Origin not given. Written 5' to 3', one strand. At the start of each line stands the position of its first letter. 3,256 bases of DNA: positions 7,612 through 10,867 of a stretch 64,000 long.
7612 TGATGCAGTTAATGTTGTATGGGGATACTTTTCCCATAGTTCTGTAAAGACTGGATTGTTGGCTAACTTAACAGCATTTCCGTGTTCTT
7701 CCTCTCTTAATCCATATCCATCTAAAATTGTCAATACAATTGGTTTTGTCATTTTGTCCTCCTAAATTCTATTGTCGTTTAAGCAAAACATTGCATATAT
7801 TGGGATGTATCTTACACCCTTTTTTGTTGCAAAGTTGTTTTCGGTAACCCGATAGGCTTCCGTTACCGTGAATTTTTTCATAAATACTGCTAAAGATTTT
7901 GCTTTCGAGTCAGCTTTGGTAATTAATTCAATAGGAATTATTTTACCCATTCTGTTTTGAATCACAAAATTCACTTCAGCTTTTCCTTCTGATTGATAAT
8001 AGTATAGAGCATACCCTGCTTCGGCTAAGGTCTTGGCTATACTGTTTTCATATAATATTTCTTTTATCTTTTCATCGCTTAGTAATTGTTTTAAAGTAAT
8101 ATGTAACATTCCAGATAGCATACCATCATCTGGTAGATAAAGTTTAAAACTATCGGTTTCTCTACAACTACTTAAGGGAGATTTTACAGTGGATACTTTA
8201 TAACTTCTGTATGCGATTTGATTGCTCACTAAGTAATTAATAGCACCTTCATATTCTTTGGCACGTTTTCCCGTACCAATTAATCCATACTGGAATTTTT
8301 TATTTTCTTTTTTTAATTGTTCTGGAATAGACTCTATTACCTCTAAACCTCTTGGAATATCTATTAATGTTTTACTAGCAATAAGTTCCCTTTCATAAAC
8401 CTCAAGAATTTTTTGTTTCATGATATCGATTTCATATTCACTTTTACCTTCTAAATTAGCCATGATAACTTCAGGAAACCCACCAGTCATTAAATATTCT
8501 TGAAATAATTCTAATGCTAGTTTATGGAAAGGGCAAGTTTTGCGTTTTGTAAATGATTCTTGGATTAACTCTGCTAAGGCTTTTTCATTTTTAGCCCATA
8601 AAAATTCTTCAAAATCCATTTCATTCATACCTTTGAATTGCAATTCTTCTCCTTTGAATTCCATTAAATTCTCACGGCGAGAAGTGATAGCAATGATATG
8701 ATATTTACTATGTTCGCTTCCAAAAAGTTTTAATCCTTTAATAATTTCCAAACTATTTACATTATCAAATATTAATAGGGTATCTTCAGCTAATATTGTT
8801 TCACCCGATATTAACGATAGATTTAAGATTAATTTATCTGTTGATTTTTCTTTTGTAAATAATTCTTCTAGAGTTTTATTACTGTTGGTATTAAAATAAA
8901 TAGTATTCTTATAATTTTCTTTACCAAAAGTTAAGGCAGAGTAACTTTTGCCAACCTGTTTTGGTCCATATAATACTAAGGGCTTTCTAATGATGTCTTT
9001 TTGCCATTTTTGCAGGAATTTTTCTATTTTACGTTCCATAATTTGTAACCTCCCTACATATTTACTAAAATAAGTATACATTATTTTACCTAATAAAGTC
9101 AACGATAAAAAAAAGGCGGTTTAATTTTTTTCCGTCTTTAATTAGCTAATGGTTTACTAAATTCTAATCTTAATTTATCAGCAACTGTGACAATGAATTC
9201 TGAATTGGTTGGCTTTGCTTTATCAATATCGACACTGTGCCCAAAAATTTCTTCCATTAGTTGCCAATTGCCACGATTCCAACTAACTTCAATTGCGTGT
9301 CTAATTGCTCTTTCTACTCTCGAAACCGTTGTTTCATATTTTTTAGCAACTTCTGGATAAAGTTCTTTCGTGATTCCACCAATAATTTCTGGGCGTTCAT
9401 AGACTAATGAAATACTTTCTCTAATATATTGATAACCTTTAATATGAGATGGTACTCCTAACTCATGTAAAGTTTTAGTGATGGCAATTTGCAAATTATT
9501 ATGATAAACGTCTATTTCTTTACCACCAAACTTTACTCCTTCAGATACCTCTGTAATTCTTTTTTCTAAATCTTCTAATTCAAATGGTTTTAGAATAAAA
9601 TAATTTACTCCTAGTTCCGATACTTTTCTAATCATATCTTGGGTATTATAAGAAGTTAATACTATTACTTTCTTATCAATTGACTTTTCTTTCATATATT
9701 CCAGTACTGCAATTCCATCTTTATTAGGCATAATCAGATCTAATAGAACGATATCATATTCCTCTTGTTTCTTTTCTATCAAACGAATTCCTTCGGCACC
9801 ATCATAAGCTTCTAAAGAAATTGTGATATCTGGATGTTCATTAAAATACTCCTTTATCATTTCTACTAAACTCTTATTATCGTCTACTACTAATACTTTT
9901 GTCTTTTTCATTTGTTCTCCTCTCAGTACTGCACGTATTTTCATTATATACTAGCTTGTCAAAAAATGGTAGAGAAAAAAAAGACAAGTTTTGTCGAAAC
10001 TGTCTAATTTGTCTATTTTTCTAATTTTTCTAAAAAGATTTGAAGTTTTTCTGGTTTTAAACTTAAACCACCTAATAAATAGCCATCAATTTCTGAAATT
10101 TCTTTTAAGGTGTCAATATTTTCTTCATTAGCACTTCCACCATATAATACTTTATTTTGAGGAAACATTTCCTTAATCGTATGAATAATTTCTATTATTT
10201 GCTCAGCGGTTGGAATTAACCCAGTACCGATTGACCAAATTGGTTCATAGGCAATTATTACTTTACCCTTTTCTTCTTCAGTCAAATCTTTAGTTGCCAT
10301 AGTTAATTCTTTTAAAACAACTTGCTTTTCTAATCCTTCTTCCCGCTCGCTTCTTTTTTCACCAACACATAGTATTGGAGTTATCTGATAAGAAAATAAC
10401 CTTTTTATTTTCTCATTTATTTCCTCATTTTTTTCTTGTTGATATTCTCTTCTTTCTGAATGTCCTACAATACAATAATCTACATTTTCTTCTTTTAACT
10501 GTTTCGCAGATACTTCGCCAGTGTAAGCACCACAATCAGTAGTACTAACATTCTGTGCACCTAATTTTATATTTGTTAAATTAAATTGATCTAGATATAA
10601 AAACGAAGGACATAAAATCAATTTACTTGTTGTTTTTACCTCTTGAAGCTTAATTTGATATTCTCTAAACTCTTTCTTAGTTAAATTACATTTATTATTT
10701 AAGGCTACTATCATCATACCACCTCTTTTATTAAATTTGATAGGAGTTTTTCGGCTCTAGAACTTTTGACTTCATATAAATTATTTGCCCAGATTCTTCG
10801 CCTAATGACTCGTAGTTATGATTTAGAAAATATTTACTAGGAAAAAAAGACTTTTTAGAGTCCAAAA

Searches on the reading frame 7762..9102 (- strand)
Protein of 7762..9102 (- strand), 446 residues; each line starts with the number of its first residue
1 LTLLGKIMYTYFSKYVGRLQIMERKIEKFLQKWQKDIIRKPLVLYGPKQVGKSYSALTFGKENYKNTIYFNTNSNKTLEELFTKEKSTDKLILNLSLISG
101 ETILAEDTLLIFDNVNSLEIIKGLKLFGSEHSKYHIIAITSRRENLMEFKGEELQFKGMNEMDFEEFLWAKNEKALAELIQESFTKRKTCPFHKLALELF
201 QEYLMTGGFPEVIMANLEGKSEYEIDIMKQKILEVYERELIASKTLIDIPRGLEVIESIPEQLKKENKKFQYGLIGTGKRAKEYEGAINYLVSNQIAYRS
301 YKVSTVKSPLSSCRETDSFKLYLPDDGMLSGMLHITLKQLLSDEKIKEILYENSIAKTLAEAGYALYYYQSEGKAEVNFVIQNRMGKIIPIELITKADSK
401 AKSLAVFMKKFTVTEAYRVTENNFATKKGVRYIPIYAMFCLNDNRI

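Call 47: search_protein_families(library=pfam, proteins=[window:7762-9102:-], max_evalue=0.001)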
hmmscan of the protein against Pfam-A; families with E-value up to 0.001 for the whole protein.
window:7762-9102:- (446 aa): 2 families
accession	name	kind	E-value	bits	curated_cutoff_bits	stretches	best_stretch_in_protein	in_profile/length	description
PF13635.12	DUF4143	-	7e-24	84.8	28.1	1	245-392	9-156/160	Domain of unknown function (DUF4143)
PF13173.12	AAA_14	-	6e-10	39.7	27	1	39-167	2-128/129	AAA domain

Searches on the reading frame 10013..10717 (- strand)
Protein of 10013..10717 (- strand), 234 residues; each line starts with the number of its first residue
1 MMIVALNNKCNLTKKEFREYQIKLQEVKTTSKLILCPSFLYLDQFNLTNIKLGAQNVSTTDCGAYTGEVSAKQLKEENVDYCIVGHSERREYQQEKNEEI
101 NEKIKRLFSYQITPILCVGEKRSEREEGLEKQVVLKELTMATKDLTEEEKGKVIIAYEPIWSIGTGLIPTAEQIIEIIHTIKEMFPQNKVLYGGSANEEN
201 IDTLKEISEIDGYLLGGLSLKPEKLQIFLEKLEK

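Call 47: search_protein_families(library=pfam, proteins=[window:10013-10717:-], max_evalue=0.001)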
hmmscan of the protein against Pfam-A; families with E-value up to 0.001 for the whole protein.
window:10013-10717:- (234 aa): 1 family
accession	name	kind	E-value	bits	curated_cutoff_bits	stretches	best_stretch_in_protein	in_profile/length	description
PF00121.24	TIM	-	2.7e-68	230.6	20.1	1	2-226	1-239/245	Triosephosphate isomerase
